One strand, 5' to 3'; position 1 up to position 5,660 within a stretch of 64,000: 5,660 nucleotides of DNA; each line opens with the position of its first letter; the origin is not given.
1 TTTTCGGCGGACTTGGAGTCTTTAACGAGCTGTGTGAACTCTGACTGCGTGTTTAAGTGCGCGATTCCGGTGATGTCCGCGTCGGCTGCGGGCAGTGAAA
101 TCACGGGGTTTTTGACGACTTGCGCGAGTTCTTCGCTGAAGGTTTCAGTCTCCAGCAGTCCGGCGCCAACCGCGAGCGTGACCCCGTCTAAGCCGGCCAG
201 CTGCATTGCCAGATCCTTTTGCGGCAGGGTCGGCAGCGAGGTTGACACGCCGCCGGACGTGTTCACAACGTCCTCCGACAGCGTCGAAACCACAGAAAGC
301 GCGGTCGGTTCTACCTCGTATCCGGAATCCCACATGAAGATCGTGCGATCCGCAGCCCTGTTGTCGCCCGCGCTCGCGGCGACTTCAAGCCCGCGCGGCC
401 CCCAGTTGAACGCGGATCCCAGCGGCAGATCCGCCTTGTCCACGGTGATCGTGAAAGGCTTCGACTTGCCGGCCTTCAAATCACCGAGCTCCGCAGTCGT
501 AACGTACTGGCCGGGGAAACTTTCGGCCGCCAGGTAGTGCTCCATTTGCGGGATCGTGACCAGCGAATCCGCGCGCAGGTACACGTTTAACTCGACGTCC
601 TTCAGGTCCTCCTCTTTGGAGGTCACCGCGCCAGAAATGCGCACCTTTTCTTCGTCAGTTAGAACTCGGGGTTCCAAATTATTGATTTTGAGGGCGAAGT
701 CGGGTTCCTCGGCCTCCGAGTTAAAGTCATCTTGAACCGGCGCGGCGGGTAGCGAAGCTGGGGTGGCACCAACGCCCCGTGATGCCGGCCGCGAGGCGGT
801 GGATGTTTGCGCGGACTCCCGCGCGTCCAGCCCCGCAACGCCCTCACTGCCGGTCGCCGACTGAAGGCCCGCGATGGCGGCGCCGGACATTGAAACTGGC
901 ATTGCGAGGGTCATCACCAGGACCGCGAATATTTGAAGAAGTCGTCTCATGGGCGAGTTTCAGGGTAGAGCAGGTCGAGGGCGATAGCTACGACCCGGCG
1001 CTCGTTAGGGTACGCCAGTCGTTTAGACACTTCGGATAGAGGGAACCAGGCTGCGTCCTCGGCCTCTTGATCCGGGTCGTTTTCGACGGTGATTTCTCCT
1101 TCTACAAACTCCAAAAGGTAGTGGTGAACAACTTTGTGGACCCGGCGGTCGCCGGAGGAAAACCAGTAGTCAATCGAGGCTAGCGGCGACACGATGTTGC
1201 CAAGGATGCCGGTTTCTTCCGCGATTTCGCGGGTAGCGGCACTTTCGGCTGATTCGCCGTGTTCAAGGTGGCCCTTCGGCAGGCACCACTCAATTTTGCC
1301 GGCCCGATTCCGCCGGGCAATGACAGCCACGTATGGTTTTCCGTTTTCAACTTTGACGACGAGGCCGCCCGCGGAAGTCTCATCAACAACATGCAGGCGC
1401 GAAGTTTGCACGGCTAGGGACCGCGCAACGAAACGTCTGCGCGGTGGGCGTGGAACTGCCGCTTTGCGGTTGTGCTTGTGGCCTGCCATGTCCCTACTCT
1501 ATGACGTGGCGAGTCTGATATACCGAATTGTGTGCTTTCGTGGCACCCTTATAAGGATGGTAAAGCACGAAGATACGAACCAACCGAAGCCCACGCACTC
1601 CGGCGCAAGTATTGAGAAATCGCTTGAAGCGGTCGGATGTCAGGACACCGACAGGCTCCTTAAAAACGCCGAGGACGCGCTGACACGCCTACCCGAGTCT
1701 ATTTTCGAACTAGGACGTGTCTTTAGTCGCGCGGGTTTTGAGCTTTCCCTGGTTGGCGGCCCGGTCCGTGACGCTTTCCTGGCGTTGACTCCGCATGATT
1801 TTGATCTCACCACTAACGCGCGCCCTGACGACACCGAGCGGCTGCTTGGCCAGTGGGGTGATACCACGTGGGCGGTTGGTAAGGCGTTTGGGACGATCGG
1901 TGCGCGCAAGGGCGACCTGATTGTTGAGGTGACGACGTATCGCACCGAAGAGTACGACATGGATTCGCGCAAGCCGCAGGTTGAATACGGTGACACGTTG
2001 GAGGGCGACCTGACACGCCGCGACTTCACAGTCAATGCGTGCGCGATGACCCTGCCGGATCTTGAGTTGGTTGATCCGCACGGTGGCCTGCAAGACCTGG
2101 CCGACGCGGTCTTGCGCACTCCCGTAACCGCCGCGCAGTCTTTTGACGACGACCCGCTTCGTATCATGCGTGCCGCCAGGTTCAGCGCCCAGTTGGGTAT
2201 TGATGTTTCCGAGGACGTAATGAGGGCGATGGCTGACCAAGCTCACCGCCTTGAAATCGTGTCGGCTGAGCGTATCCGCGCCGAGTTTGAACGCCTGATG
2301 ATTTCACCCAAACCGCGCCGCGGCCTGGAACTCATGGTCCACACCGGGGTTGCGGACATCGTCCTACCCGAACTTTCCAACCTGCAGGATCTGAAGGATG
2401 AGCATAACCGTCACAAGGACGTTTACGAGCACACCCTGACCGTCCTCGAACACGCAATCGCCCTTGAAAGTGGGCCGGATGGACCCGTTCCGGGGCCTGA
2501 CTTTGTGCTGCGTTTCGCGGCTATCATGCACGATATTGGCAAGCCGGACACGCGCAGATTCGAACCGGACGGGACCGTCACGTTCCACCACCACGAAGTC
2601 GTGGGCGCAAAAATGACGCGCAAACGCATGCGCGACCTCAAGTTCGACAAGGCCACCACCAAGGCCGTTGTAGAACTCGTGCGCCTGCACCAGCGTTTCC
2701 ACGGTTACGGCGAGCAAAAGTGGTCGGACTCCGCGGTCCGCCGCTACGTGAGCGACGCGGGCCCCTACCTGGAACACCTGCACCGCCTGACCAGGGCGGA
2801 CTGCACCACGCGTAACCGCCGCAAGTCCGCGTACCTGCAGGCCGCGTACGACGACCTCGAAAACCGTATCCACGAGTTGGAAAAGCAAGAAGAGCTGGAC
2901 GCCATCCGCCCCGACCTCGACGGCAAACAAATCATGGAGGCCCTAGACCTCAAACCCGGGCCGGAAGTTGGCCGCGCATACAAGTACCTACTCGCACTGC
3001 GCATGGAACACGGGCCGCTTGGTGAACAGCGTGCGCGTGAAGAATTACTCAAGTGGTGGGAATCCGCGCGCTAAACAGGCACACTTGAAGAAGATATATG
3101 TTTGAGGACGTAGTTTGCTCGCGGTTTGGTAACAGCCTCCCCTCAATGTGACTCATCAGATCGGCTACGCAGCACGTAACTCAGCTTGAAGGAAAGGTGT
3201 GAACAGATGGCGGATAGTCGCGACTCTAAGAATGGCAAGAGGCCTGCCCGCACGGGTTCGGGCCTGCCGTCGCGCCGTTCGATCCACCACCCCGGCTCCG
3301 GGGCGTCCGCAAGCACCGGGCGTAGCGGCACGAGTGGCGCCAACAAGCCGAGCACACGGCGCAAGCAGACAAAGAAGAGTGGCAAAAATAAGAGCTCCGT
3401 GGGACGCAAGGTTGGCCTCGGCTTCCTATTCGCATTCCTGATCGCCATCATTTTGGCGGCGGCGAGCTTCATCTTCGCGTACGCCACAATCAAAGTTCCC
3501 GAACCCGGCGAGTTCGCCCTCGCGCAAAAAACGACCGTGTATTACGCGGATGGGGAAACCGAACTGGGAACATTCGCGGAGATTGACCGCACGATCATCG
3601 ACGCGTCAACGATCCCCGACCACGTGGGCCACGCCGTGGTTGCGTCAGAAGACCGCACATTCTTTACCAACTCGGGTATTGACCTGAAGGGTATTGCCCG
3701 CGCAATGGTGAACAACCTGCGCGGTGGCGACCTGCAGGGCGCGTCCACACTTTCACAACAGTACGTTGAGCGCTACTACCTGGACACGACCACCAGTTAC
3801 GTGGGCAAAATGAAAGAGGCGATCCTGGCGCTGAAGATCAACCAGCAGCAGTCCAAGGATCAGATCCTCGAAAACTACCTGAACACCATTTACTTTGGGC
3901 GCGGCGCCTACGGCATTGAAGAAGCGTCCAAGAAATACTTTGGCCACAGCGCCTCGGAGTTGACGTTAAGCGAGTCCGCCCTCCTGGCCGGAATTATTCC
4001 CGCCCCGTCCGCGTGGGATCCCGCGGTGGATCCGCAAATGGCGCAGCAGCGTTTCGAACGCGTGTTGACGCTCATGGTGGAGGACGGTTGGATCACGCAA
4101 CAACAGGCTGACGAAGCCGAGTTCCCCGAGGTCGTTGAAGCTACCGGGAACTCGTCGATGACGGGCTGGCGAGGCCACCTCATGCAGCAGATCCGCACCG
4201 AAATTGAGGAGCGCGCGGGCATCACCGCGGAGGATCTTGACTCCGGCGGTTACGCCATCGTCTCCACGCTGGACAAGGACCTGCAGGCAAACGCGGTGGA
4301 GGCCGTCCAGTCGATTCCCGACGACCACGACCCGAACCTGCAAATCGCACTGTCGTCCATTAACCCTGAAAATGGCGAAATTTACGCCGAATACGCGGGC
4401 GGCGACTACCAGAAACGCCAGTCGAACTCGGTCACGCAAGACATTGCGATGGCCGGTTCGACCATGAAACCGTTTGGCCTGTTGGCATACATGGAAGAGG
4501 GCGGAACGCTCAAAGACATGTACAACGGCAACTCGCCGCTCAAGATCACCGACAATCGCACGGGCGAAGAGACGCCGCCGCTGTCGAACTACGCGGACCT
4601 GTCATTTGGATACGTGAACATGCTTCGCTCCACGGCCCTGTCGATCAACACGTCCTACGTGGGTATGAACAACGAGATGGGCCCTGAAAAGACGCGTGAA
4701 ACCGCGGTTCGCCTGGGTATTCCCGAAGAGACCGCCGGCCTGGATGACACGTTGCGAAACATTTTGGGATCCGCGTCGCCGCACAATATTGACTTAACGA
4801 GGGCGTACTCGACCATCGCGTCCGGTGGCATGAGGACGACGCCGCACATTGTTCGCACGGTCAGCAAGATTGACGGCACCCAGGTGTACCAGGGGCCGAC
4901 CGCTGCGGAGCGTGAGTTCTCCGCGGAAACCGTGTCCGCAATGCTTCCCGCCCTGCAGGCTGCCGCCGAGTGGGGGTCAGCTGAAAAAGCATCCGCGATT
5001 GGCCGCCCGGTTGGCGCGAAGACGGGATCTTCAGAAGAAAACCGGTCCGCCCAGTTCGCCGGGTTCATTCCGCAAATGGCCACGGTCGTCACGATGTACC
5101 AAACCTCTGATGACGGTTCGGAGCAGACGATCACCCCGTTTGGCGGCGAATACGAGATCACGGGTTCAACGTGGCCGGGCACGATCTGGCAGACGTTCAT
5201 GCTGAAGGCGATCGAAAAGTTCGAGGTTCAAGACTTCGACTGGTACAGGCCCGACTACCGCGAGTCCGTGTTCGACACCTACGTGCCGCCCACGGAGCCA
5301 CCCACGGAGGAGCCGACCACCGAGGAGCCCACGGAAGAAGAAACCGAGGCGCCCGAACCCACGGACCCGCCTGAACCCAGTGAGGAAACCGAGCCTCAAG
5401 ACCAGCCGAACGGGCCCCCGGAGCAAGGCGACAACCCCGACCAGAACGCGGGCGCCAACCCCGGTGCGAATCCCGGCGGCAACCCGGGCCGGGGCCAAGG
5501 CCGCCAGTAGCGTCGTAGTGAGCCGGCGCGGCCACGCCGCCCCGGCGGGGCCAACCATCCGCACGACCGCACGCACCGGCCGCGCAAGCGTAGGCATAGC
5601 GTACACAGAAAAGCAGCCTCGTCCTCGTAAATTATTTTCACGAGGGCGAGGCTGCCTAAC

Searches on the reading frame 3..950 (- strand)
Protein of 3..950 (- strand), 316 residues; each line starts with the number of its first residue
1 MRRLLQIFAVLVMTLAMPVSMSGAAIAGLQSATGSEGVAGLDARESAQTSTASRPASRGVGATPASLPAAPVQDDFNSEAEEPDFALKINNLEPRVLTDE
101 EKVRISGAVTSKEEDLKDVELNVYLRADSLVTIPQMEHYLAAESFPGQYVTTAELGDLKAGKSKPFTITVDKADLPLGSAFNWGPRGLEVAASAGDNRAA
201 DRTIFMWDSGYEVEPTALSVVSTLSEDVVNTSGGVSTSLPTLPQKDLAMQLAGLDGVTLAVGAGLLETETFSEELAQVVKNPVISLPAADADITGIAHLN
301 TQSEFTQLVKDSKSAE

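Call 18: search_protein_families(library=pfam, proteins=[window:3-950:-], max_evalue=0.00001)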
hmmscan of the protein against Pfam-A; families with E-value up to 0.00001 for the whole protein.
window:3-950:- (316 aa): 1 family
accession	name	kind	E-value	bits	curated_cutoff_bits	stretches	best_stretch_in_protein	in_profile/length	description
PF19516.4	DUF6049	-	8.1e-21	74.8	30.1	1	5-309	4-299/708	Family of unknown function (DUF6049)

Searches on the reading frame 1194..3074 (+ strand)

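Call 18: search_protein_families(library=pfam, proteins=[window:1194-3074:+], max_evalue=0.00001)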
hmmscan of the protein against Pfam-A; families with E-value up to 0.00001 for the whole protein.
window:1194-3074:+ (626 aa): 3 families
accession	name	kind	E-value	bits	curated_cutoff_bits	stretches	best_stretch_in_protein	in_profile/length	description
PF01743.26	PolyA_pol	-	2.4e-31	109.1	23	1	186-308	3-126/126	Poly A polymerase head domain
PF12627.12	PolyA_pol_RNAbd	-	6e-18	64.8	22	1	337-395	3-61/64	Probable RNA and SrmB- binding site of polymerase A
PF01966.28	HD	-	7e-14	52.5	22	1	410-505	1-92/116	HD domain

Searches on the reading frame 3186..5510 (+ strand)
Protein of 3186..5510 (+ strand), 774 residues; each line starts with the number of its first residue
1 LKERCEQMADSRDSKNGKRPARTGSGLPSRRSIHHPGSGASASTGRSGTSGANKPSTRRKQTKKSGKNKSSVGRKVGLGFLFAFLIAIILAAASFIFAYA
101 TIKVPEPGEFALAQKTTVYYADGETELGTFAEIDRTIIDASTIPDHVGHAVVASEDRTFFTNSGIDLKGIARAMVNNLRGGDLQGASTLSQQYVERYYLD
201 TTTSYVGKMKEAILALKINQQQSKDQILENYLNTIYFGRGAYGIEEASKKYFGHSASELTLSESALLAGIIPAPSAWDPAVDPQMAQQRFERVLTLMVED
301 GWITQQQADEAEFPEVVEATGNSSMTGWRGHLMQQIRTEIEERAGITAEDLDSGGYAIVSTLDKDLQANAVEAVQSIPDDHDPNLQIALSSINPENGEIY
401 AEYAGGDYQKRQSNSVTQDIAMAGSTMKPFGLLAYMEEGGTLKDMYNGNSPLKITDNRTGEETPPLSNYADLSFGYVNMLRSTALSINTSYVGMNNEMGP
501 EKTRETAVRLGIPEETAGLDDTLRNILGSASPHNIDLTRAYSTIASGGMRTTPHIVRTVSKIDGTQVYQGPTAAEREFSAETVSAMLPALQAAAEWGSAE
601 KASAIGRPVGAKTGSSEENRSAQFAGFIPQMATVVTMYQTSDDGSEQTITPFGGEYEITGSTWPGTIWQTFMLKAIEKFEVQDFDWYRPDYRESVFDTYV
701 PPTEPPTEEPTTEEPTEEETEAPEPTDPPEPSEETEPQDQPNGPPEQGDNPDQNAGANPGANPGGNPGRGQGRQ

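Call 18: search_protein_families(library=pfam, proteins=[window:3186-5510:+], max_evalue=0.00001)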
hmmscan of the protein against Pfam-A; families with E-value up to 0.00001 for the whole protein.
window:3186-5510:+ (774 aa): 2 families
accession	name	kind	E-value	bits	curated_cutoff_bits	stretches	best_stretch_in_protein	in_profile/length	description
PF00912.28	Transgly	-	4.3e-59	199.3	27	1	127-297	5-177/178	Transglycosylase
PF00905.27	Transpeptidase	-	1.8e-18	67.2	22.1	1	392-645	6-282/299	Penicillin binding protein transpeptidase domain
